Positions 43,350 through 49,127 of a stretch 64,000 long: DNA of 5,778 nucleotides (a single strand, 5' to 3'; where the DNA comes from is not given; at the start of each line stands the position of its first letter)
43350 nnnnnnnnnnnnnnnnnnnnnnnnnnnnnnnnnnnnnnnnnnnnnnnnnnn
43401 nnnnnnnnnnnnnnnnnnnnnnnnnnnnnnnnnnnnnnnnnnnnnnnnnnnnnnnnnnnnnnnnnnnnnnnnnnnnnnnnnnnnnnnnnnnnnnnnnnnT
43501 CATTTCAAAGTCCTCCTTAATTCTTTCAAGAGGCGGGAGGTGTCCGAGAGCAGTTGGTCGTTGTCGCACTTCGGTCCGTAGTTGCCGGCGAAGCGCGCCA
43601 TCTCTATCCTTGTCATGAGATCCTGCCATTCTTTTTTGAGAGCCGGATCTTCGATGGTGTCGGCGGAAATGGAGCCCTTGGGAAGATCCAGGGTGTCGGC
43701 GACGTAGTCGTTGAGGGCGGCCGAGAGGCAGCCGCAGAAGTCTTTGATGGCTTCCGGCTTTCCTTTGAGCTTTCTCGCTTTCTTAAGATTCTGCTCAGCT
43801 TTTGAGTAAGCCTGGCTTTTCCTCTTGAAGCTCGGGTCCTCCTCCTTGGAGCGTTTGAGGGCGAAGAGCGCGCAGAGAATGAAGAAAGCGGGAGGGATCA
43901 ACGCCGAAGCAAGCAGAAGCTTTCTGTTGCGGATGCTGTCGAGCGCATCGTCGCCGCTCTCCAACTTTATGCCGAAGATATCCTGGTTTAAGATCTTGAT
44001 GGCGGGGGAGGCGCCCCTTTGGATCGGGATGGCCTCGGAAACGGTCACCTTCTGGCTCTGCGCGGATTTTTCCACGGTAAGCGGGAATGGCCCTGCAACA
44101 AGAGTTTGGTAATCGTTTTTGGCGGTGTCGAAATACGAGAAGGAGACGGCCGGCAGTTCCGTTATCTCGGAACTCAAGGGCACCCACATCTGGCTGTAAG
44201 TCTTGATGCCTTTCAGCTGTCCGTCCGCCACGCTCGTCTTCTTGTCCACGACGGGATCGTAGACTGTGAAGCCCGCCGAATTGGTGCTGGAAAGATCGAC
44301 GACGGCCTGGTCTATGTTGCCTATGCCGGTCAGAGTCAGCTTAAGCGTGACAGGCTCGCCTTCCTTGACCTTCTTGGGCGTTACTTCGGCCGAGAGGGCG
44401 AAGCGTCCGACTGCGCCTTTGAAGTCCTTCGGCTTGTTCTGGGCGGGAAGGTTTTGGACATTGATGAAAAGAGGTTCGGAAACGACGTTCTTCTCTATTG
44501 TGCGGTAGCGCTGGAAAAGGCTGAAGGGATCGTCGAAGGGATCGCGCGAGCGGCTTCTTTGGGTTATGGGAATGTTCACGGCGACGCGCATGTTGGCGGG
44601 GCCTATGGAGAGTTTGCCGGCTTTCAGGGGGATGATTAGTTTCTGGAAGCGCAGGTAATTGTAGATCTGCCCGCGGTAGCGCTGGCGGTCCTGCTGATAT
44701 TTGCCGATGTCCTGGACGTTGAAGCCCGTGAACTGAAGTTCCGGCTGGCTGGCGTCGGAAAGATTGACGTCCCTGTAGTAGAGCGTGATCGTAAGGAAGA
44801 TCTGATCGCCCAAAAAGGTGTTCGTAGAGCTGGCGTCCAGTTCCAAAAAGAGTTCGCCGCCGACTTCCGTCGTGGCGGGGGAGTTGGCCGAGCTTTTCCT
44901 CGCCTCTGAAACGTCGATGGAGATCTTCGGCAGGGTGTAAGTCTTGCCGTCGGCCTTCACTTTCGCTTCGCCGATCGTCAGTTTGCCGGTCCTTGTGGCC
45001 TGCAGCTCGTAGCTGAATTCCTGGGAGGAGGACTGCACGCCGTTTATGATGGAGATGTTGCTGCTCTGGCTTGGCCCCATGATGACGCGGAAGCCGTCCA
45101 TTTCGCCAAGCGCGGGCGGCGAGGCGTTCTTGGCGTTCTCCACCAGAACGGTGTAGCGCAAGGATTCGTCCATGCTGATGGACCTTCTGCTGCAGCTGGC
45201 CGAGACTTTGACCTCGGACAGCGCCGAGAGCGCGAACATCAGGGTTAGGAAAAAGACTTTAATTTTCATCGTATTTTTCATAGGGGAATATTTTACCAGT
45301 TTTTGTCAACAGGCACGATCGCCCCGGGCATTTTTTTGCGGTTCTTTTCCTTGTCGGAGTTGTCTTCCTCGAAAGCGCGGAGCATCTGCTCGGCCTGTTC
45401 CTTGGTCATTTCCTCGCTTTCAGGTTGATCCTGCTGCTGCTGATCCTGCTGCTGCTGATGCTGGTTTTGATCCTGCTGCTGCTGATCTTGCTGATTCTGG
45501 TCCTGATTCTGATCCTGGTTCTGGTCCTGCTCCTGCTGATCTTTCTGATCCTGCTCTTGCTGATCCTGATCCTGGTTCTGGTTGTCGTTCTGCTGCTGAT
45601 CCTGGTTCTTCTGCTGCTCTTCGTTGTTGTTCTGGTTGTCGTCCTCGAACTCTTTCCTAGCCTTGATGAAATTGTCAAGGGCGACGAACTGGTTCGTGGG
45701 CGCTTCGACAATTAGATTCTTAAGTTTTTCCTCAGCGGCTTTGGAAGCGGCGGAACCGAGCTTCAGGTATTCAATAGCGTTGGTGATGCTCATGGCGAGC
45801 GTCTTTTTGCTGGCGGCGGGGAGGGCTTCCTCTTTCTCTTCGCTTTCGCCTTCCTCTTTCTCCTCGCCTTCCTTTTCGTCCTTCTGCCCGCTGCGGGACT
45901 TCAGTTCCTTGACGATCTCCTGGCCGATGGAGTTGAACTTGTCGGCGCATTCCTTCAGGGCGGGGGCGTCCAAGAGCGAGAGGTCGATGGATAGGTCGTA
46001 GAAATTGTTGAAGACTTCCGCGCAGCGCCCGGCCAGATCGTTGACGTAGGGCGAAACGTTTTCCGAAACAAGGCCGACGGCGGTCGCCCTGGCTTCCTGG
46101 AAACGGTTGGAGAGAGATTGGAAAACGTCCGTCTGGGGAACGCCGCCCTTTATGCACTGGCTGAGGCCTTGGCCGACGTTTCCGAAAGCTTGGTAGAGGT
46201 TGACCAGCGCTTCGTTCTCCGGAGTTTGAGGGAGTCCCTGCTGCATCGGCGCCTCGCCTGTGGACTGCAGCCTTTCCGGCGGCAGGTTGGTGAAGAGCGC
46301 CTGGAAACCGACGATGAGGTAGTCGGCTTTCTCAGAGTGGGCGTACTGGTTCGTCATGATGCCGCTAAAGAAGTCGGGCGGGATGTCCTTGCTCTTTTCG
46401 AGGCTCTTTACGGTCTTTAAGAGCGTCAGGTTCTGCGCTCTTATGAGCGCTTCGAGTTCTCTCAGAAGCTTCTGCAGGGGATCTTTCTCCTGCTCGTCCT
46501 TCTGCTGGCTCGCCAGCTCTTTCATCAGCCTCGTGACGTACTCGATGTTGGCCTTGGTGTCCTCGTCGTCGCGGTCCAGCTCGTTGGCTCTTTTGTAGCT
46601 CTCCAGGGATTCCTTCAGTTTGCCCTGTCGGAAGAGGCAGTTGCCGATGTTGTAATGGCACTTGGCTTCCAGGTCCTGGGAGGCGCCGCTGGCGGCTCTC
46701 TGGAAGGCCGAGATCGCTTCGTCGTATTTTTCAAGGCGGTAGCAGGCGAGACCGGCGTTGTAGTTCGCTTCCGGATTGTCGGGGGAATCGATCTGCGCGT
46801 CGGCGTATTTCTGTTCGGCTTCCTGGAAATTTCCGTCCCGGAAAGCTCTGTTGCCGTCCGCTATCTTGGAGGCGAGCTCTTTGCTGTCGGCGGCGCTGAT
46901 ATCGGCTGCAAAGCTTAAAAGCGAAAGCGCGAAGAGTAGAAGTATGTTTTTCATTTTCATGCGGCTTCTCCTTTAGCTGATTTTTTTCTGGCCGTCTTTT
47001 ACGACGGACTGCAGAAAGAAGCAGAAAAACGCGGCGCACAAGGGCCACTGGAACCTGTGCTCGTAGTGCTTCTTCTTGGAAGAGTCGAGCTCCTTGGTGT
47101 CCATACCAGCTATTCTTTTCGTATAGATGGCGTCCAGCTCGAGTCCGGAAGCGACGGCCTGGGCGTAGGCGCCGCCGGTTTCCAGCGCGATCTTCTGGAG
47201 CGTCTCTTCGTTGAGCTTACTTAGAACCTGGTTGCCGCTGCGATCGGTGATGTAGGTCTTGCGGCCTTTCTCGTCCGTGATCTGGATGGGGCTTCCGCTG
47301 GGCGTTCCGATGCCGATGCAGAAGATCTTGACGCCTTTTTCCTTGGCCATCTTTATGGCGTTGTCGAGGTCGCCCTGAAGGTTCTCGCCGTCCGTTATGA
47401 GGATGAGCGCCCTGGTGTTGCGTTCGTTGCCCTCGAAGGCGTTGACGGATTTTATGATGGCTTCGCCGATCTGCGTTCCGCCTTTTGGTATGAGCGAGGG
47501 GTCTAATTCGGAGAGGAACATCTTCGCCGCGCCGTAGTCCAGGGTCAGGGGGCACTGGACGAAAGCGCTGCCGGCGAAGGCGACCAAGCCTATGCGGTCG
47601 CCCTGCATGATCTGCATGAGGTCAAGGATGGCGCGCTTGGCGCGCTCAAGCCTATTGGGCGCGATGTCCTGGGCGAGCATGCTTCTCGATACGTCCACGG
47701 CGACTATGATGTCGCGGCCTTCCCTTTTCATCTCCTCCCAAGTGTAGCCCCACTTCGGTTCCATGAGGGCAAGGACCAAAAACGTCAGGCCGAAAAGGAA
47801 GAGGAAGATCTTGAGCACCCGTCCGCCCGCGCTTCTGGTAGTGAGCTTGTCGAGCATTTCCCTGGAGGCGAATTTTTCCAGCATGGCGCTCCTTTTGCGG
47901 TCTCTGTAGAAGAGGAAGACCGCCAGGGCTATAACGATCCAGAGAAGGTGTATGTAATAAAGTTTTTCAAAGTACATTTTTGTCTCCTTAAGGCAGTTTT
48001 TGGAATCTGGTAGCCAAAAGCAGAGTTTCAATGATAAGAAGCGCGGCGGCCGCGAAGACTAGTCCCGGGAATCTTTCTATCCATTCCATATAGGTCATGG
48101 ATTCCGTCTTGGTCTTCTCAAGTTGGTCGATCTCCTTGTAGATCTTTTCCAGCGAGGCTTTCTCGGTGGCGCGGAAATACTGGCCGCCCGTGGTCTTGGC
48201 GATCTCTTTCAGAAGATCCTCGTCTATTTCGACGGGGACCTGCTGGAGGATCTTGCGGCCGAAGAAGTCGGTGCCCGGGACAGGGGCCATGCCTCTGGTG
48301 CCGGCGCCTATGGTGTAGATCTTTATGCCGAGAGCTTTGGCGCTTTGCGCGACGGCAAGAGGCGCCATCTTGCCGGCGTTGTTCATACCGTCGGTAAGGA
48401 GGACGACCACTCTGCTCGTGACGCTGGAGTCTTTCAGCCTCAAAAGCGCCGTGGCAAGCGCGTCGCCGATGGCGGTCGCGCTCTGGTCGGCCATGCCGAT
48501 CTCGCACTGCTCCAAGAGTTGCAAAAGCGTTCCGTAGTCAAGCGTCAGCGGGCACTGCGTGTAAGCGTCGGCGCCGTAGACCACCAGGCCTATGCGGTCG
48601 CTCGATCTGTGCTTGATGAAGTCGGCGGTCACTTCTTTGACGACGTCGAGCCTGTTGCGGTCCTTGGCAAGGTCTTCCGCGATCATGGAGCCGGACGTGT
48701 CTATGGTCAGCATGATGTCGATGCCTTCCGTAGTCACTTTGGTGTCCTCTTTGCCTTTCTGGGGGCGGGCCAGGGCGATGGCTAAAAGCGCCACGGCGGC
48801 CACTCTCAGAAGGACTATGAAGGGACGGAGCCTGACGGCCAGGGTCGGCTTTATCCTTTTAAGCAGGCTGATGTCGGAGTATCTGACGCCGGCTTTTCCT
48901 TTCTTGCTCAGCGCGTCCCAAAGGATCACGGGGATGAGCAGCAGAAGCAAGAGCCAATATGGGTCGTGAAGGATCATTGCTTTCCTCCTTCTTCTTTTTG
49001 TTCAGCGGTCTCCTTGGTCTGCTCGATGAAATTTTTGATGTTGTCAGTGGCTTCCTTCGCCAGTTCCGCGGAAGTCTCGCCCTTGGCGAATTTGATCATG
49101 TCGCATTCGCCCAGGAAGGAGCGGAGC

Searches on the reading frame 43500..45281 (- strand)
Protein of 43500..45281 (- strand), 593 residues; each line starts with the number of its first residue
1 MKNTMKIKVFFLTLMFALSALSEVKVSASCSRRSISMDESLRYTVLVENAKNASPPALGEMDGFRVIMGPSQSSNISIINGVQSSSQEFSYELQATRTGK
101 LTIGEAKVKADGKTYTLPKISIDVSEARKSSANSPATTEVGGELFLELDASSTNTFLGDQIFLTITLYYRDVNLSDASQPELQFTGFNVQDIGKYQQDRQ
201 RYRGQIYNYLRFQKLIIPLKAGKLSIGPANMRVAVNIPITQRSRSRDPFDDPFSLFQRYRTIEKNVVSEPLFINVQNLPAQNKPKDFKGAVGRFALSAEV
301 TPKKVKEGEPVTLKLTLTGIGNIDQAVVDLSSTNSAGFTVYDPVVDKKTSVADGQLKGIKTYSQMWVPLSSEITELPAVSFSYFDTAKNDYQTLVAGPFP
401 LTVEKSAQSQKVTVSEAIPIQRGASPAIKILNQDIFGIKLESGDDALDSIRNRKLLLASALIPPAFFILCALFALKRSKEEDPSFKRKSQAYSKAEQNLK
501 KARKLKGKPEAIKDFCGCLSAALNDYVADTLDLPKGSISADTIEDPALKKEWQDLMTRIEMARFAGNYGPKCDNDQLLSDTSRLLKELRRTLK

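Call 30: search_protein_families(library=pfam, proteins=[window:43500-45281:-], max_evalue=0.00001)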
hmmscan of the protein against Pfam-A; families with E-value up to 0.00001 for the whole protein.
window:43500-45281:- (593 aa): 1 family
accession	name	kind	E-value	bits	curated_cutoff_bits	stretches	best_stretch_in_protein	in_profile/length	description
PF13584.12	BatD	-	1.3e-37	128.7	24.1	2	28-124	1-92/92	BatD DUF11 like domain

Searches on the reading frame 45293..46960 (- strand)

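Call 30: search_protein_families(library=pfam, proteins=[window:45293-46960:-], max_evalue=0.00001)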
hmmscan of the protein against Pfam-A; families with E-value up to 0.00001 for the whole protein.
window:45293-46960:- (555 aa): 8 families
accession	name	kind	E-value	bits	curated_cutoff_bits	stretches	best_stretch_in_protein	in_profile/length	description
PF13432.12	TPR_16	-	2.9e-14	53.6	32.7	1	36-93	4-61/65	Tetratricopeptide repeat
PF07719.23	TPR_2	-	4.1e-14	51.9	27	1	99-132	1-34/34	Tetratricopeptide repeat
PF00515.34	TPR_1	-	3.3e-12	46.1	27.8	1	99-131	1-33/34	Tetratricopeptide repeat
PF13181.12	TPR_8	-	2.9e-10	39.9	25.7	0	99-132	1-34/34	Tetratricopeptide repeat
PF13414.12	TPR_11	-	4.8e-09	36.2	26.8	0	106-134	1-29/42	TPR repeat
PF13424.12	TPR_12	-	1.8e-08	34.9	30.1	1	65-129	5-75/77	Tetratricopeptide repeat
PF14559.12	TPR_19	-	4.9e-08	33.6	25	0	40-95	2-57/68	Tetratricopeptide repeat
PF12895.13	ANAPC3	-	2.3e-07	31.4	27.2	0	24-88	18-81/82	Anaphase-promoting complex, cyclosome, subunit 3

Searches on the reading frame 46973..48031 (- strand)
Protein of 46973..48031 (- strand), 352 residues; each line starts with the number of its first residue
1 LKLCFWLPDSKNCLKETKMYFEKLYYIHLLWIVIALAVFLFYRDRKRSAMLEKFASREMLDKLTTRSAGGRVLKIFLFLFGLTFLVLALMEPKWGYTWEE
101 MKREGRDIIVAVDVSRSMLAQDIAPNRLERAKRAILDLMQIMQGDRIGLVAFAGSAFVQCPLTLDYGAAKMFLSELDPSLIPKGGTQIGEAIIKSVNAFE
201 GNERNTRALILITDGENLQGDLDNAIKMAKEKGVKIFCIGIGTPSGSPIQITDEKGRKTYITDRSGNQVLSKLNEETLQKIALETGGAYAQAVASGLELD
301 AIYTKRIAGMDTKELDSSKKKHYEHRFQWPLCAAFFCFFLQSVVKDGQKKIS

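Call 30: search_protein_families(library=pfam, proteins=[window:46973-48031:-], max_evalue=0.00001)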
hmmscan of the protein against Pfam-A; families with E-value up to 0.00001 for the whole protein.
window:46973-48031:- (352 aa): 2 families
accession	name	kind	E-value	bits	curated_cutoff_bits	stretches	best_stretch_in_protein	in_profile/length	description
PF13519.12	VWA_2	-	8.3e-21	75.1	27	1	108-216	1-107/107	von Willebrand factor type A domain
PF00092.34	VWA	-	4.4e-20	73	23.8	1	107-268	1-167/174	von Willebrand factor type A domain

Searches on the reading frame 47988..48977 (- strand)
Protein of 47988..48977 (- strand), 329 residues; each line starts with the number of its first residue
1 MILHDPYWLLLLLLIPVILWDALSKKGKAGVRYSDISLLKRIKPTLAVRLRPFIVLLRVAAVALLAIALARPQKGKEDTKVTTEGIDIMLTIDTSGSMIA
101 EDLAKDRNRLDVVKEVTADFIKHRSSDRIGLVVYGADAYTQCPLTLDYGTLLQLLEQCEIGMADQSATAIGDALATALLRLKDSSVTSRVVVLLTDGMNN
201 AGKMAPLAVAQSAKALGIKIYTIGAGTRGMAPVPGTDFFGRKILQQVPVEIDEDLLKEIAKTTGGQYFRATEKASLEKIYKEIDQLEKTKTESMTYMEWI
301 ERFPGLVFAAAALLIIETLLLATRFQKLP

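Call 30: search_protein_families(library=pfam, proteins=[window:47988-48977:-], max_evalue=0.00001)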
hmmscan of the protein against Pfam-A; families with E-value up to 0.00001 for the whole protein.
window:47988-48977:- (329 aa): 3 families
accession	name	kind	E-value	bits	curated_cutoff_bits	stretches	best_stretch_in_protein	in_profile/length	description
PF00092.34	VWA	-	8.7e-20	72.1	23.8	1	87-281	1-173/174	von Willebrand factor type A domain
PF13519.12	VWA_2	-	2.1e-18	67.3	27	1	88-197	1-106/107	von Willebrand factor type A domain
PF07584.16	BatA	-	6e-10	39.8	25.9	1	1-72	1-77/77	Aerotolerance regulator N-terminal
